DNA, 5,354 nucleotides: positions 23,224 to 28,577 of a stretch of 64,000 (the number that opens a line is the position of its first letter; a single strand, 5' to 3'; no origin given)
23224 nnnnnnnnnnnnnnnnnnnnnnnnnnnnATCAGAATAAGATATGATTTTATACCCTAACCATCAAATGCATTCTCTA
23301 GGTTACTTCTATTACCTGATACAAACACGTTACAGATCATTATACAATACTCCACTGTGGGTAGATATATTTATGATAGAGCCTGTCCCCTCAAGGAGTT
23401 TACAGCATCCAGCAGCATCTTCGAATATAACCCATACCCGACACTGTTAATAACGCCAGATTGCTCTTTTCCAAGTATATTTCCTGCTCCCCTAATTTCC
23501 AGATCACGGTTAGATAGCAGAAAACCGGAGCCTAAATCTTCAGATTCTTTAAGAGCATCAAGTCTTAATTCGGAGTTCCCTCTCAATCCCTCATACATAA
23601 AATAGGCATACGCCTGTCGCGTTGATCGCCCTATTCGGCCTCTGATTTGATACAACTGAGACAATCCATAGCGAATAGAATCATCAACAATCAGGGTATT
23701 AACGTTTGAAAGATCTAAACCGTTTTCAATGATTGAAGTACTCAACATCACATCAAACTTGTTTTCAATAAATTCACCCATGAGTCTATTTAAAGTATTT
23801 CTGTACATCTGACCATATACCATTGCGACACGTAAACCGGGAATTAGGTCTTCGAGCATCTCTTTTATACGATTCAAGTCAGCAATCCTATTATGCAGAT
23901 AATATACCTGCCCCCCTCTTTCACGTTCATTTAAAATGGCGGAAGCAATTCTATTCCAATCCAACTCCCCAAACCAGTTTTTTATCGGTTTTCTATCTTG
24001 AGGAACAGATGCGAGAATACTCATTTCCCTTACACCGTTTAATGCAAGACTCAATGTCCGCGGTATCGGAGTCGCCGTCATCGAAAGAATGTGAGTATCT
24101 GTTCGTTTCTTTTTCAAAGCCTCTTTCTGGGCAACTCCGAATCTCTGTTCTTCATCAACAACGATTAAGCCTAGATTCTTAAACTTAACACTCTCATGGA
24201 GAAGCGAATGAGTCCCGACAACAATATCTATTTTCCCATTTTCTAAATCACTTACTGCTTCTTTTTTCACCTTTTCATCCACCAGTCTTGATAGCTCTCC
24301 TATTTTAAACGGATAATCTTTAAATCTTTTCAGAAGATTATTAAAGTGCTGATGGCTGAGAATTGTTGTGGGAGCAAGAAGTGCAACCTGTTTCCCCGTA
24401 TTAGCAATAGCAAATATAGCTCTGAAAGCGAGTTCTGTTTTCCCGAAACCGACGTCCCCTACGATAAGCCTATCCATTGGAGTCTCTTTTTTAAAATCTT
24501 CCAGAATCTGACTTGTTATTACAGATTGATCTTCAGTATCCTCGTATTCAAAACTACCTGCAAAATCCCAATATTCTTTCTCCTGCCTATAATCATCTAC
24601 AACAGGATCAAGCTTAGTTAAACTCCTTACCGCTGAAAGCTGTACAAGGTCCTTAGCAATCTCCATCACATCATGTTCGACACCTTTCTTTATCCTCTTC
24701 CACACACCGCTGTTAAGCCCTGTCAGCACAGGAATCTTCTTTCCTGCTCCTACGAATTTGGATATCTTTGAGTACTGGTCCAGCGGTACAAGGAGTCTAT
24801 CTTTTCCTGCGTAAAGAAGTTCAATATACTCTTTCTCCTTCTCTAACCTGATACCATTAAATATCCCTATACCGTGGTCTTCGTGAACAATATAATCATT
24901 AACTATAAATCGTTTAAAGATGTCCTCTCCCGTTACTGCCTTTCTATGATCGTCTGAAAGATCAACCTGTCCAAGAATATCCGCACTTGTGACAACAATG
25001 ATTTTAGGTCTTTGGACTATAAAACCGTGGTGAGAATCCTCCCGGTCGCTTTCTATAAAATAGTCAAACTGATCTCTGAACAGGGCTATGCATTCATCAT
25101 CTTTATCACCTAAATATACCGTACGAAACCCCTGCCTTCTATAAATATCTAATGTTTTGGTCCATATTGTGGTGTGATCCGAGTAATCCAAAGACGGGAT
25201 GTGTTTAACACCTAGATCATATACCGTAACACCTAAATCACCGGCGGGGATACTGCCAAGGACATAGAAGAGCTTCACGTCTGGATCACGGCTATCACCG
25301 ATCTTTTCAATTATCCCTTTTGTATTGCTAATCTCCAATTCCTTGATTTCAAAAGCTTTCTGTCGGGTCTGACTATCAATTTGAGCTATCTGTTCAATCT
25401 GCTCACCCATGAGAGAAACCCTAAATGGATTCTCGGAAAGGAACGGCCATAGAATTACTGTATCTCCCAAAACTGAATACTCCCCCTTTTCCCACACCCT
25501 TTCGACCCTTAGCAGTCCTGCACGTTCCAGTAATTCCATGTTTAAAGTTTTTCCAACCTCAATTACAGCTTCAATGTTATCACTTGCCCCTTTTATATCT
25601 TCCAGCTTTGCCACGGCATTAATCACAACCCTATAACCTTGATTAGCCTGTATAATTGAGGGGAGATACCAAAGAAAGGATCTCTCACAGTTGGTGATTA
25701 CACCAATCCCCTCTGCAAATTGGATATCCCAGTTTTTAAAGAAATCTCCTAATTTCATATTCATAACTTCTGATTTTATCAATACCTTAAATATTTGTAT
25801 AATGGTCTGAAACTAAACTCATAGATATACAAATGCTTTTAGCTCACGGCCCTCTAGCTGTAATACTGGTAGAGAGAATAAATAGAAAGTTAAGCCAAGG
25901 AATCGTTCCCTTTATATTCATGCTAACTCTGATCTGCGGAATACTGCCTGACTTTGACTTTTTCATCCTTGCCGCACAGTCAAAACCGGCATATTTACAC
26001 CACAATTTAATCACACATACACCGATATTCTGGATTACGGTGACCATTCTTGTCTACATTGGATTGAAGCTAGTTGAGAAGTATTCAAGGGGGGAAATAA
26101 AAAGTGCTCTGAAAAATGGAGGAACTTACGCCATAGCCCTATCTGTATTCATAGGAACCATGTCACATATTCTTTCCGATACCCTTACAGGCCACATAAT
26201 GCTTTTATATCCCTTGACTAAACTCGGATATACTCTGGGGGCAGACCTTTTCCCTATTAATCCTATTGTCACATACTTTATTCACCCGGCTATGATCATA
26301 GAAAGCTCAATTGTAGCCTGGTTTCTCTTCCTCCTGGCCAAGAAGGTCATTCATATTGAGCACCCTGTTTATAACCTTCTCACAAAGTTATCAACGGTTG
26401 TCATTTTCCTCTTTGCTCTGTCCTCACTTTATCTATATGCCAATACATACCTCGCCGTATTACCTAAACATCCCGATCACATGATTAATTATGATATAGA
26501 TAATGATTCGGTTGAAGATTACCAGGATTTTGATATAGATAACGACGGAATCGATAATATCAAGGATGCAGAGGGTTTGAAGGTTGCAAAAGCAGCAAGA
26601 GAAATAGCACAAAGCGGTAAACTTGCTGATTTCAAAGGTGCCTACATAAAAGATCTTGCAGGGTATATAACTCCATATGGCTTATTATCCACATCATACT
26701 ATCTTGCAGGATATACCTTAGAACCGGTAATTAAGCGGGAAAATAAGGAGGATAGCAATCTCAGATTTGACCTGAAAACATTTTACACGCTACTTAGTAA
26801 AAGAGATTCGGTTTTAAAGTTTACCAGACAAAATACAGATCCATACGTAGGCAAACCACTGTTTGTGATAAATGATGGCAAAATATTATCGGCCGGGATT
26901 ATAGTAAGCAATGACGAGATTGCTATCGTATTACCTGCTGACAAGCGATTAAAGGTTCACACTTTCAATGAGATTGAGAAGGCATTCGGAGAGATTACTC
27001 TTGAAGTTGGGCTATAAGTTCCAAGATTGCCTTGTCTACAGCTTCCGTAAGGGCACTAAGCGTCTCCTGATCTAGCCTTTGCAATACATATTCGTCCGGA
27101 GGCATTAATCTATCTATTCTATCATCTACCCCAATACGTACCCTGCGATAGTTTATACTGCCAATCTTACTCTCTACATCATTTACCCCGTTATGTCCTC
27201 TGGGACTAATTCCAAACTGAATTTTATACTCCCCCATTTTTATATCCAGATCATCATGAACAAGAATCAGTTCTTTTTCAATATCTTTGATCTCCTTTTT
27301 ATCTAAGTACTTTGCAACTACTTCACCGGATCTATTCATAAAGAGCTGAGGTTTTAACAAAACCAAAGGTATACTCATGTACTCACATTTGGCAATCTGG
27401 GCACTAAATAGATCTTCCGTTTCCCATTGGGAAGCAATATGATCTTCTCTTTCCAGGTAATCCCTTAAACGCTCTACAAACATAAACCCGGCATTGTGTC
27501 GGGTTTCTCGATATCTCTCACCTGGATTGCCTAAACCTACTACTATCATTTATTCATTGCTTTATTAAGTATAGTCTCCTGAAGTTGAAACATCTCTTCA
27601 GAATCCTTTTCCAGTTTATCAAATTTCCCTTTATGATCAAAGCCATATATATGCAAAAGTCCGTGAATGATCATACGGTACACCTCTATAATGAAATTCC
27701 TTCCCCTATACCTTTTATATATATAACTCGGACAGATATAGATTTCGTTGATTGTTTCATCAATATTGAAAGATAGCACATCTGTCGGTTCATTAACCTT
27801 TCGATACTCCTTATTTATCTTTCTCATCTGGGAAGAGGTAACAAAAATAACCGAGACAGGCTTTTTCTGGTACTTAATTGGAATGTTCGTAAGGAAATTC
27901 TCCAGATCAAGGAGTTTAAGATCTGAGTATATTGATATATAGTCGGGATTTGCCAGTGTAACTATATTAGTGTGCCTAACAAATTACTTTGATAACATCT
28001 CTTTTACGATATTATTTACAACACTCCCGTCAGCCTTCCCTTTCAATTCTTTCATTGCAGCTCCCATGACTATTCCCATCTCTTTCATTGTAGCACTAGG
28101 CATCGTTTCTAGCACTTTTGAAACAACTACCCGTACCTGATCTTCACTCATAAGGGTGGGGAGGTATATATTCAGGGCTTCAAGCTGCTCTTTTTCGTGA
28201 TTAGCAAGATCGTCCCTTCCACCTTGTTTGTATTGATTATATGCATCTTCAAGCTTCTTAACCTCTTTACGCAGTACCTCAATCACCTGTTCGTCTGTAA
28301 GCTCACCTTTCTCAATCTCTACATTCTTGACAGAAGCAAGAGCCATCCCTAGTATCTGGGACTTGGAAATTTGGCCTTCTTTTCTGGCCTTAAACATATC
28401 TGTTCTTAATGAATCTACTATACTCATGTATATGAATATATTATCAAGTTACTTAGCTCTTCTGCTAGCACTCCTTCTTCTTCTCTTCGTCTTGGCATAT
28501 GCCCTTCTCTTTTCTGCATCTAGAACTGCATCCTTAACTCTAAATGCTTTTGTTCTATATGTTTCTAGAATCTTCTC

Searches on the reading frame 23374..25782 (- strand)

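Call 101: search_protein_families(library=pfam, proteins=[window:23374-25782:-], max_evalue=0.00001)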
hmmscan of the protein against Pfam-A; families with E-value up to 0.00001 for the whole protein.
window:23374-25782:- (803 aa): 5 families
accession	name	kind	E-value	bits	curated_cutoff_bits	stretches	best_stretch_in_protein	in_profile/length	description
PF00270.35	DEAD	-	1.8e-23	83.5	26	1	423-576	8-163/167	DEAD/DEAH box helicase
PF00271.37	Helicase_C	-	6.6e-19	68.6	23.5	1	616-720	9-109/110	Helicase conserved C-terminal domain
PF02559.22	CarD_TRCF_RID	-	1e-15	58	23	1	292-344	1-57/57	CarD-like/TRCF RID domain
PF04851.21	ResIII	-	1.4e-12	48.2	22.5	1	416-572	5-162/164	Type III restriction enzyme, res subunit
PF17757.6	UvrB_inter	-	2.4e-10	40.8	22.9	1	83-152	16-86/91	UvrB interaction domain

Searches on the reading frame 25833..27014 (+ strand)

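Call 101: search_protein_families(library=pfam, proteins=[window:25833-27014:+], max_evalue=0.00001)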
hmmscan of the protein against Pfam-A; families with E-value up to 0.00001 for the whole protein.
window:25833-27014:+ (394 aa): 1 family
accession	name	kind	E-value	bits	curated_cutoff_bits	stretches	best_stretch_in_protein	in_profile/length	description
PF04307.19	YdjM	-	9.7e-11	41.9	29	1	22-165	26-146/176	YdjM inner membrane protein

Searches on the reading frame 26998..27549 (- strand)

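Call 101: search_protein_families(library=pfam, proteins=[window:26998-27549:-], max_evalue=0.00001)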
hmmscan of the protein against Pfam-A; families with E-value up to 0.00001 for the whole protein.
window:26998-27549:- (184 aa): 1 family
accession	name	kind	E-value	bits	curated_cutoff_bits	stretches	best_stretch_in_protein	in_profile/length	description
PF01195.25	Pept_tRNA_hydro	-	7.4e-43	147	27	1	2-175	1-164/183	Peptidyl-tRNA hydrolase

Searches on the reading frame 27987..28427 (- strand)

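Call 101: search_protein_families(library=pfam, proteins=[window:27987-28427:-], max_evalue=0.00001)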
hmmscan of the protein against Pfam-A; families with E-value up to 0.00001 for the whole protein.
window:27987-28427:- (147 aa): 2 families
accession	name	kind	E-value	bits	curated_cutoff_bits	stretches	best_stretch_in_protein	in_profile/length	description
PF09424.15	YqeY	-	1.3e-35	123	27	1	5-145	2-143/143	Yqey-like protein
PF02637.23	GatB_Yqey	-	1.1e-06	29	27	0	22-145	37-148/148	GatB domain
